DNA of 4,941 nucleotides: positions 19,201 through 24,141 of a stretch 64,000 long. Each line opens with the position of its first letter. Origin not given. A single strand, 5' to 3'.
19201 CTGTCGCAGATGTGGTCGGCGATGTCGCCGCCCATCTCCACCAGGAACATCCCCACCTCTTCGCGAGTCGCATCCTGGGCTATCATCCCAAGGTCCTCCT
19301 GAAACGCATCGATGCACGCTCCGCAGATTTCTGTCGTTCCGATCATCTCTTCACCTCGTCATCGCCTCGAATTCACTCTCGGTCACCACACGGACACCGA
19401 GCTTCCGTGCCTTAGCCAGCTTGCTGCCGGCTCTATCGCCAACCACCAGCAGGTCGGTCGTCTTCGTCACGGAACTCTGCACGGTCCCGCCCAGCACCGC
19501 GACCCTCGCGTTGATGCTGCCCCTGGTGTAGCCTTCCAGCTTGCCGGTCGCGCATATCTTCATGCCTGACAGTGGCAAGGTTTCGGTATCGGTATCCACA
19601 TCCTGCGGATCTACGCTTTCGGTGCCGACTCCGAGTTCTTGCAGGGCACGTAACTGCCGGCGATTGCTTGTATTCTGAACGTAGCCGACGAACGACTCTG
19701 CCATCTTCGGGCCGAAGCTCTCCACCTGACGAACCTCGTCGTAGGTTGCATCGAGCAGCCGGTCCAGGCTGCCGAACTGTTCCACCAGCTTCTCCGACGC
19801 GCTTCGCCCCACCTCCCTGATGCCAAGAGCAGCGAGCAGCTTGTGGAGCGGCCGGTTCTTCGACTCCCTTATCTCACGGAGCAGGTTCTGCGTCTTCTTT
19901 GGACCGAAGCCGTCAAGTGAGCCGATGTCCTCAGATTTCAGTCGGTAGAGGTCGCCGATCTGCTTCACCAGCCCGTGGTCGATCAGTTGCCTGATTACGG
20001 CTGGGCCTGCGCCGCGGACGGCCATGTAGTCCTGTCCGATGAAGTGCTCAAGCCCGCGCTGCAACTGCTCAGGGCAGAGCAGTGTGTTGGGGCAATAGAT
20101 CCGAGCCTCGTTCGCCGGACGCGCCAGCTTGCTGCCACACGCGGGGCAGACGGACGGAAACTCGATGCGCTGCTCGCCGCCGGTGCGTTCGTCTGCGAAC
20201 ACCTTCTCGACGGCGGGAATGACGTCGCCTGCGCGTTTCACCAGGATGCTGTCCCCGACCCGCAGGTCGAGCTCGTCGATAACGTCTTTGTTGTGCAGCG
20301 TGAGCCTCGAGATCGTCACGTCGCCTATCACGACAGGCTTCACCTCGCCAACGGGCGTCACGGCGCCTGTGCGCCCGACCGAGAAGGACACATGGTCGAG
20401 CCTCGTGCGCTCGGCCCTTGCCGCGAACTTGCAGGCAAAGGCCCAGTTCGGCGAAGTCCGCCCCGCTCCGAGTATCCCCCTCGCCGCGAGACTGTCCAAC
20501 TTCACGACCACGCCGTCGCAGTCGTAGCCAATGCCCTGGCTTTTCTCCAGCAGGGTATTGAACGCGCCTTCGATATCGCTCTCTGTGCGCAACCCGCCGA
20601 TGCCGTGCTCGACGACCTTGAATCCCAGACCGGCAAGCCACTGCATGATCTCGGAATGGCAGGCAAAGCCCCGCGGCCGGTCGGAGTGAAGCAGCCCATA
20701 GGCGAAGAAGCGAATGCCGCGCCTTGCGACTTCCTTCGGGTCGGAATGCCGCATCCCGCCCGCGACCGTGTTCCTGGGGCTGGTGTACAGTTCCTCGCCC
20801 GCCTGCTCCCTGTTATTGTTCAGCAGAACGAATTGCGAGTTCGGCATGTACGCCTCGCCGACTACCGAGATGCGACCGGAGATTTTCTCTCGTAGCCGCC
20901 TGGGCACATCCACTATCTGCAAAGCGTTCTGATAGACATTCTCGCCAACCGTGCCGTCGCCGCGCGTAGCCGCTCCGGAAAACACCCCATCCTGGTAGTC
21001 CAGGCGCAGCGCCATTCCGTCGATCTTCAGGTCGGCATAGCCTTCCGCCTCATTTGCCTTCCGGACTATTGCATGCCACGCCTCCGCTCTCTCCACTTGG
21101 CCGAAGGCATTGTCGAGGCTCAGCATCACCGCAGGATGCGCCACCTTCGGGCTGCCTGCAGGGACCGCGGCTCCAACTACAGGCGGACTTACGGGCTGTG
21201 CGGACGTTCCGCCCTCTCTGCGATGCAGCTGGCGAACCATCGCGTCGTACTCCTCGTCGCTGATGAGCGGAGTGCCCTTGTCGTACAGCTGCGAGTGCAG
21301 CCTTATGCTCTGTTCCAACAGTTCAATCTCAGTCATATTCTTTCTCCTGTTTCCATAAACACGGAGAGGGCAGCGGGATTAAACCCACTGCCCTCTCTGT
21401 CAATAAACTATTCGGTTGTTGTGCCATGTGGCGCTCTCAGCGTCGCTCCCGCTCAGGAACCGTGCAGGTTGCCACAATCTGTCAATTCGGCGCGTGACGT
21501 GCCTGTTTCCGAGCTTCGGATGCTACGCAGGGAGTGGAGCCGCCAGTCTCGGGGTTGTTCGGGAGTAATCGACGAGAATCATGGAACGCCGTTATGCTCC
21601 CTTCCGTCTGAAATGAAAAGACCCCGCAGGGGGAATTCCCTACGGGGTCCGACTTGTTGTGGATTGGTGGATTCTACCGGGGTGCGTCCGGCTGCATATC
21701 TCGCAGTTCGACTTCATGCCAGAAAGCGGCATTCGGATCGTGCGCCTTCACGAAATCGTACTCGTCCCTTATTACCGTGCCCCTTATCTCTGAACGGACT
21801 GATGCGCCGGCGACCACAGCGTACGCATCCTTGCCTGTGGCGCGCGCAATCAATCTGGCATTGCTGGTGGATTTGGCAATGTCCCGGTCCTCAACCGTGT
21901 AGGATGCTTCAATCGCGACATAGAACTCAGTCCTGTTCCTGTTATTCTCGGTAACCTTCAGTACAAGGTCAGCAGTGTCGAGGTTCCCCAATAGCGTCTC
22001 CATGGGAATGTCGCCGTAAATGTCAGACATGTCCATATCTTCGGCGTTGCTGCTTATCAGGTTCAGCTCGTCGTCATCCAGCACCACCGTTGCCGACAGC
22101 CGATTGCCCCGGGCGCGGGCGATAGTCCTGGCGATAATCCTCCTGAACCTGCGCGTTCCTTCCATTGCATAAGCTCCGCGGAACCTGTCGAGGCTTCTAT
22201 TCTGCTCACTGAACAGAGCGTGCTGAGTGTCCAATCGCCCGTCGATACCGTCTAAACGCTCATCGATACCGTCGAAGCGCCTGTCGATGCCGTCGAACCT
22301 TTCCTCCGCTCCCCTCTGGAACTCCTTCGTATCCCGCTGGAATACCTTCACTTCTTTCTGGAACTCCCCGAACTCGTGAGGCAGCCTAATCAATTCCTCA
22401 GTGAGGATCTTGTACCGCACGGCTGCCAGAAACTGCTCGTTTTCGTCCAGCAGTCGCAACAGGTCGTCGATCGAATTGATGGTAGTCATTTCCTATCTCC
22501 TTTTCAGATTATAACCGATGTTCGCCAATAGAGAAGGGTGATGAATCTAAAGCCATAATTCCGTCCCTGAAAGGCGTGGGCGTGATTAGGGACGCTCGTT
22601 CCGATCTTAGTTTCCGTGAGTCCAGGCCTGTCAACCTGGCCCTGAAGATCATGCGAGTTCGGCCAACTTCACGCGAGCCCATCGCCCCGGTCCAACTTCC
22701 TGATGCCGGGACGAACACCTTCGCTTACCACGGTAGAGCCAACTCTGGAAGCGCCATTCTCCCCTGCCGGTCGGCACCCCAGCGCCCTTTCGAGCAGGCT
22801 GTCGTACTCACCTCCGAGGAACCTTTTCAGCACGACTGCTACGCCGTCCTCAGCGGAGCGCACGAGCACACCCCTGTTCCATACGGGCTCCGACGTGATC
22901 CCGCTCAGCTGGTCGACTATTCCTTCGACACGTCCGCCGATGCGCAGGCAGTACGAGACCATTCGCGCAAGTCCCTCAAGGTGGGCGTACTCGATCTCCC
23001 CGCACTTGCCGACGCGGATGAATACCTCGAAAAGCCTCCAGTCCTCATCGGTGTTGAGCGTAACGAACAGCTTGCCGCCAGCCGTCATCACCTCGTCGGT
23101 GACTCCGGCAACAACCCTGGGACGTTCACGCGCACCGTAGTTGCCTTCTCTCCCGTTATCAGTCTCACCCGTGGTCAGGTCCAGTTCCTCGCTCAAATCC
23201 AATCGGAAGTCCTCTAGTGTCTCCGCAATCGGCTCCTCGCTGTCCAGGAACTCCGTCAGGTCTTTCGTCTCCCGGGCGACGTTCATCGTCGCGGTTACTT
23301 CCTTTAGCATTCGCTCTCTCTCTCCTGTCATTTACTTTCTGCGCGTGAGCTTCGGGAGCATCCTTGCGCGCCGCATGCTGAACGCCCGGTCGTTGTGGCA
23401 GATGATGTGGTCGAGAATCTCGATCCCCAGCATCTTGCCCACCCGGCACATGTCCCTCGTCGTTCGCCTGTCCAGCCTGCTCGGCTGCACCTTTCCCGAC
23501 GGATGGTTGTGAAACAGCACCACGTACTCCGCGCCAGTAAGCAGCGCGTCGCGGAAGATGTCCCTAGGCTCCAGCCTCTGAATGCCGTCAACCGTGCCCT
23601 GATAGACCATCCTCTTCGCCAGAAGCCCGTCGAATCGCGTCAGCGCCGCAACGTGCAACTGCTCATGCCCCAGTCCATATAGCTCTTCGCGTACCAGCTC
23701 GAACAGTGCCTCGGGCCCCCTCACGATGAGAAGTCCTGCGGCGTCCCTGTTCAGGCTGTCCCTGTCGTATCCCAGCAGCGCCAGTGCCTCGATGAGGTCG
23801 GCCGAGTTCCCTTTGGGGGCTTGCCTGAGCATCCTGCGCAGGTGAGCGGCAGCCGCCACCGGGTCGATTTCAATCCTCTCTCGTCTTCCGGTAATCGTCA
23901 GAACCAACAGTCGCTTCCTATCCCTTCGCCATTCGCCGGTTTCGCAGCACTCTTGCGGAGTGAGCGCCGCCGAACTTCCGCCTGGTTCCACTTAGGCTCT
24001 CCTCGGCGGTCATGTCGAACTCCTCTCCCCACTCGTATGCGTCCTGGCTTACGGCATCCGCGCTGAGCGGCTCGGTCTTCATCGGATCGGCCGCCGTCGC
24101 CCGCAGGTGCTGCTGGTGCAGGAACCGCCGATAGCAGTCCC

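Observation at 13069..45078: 32-kb unidirectional block mixing host-type replisome genes with mobile-element recombination and anti-restriction genes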

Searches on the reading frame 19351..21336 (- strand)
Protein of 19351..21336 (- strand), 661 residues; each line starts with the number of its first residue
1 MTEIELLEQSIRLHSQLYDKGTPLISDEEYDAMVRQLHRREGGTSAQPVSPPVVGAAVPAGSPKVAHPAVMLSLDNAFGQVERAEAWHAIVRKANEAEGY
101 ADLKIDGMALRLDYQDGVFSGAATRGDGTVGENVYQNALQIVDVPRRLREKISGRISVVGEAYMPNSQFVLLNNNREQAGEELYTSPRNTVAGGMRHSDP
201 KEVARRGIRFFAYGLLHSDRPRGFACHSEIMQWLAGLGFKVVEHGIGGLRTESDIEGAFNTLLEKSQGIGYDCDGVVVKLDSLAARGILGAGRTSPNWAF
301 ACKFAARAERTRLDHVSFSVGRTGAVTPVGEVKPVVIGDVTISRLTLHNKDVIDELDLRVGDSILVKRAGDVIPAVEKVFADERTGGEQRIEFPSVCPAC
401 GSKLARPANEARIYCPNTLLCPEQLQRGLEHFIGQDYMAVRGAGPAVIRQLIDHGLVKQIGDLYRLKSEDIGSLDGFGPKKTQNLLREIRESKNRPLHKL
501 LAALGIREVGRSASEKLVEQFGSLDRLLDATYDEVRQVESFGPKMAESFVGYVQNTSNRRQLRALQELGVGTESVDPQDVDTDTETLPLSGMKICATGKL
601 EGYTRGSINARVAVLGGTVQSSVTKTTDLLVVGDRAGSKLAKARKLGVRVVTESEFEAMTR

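Call 8: search_protein_families(library=pfam, proteins=[window:19351-21336:-], max_evalue=0.01)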
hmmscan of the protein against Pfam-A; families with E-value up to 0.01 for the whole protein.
window:19351-21336:- (661 aa): 9 families
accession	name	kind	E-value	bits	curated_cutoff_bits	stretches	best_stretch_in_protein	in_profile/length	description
PF01653.23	DNA_ligase_aden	-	1.7e-59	201.9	27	1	63-306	5-252/253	NAD-dependent DNA ligase adenylation domain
PF03120.22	DNA_ligase_OB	-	2.2e-28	98.4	32.9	1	311-387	2-78/79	NAD-dependent DNA ligase OB-fold domain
PF12826.13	HHH_2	-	1.6e-16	60.7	27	1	500-560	2-62/64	Helix-hairpin-helix motif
PF00533.33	BRCT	-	4.6e-11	43.2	21.3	1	586-657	3-75/78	BRCA1 C Terminus (BRCT) domain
PF14520.12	HHH_5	-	9.7e-10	39.2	27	1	438-491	5-57/57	Helix-hairpin-helix domain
PF03119.21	DNA_ligase_ZBD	-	1.6e-08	34.7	25.8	1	397-422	2-26/27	NAD-dependent DNA ligase C4 zinc finger domain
PF12738.14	PTCB-BRCT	-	1.2e-05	25.7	22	1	592-652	1-60/63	twin BRCT domain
PF01367.25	5_3_exonuc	-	0.0012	19.7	40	0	505-566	22-77/97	5'-3' exonuclease, C-terminal SAM fold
PF22745.1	Nlig-Ia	-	0.0047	18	27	1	4-39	6-42/92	DNA ligase-like, N-terminal NAD+-binding domain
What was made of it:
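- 19351..21336 (-): NAD-dependent DNA ligase LigA, full length. Six Pfam ligase domains above their cut-offs (call 8).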

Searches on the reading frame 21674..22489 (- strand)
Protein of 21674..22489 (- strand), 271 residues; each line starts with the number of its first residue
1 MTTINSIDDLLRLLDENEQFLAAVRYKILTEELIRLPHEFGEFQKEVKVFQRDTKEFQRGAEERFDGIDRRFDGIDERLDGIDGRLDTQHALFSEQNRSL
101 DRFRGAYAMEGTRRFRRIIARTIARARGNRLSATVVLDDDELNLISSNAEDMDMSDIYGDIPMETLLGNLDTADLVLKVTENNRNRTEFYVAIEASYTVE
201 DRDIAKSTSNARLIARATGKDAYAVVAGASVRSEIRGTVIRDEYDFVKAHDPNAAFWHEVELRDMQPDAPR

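Call 8: search_protein_families(library=pfam, proteins=[window:21674-22489:-], max_evalue=0.01)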
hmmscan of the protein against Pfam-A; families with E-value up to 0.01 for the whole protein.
window:21674-22489:- (271 aa): 0 families

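Call 19: search_protein_families(library=phrogs, proteins=[window:21674-22489:-], max_evalue=0.01)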
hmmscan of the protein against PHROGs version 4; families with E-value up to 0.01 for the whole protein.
window:21674-22489:- (271 aa): 1 family
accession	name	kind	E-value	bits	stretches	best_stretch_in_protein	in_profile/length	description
phrog_5553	-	unknown function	0.0012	20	1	42-87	14-59/114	-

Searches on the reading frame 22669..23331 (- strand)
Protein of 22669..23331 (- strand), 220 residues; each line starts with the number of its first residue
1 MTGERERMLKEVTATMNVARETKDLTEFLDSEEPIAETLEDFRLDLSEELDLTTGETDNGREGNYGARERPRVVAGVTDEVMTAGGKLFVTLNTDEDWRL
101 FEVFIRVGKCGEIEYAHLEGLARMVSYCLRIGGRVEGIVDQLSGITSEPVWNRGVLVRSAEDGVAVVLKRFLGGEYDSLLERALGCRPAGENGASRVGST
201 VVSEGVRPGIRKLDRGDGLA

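Call 8: search_protein_families(library=pfam, proteins=[window:22669-23331:-], max_evalue=0.01)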
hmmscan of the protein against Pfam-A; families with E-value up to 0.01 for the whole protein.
window:22669-23331:- (220 aa): 1 family
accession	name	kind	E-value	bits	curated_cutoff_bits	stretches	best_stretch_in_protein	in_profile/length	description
PF12637.14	TSCPD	-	3.2e-14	53.4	22.8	1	83-171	11-87/88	TSCPD domain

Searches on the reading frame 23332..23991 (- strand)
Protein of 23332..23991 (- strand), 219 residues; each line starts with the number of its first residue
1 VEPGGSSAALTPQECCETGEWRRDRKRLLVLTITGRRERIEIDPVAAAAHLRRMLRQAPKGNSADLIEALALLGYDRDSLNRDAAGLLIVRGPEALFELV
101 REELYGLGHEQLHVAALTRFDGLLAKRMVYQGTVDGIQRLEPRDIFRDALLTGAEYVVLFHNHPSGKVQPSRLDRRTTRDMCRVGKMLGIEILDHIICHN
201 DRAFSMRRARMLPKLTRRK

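Call 9: search_protein_families(library=pfam, proteins=[window:23332-23991:-], max_evalue=0.01)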
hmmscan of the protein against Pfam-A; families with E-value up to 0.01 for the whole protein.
window:23332-23991:- (219 aa): 2 families
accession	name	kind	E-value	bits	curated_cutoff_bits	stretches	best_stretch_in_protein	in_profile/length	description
PF04002.20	RadC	-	3.1e-29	101.8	22.1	1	91-209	2-119/121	RadC-like JAB domain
PF14464.11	Prok-JAB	-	6.8e-06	26.4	25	1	141-193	50-97/114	Prokaryotic homologs of the JAB domain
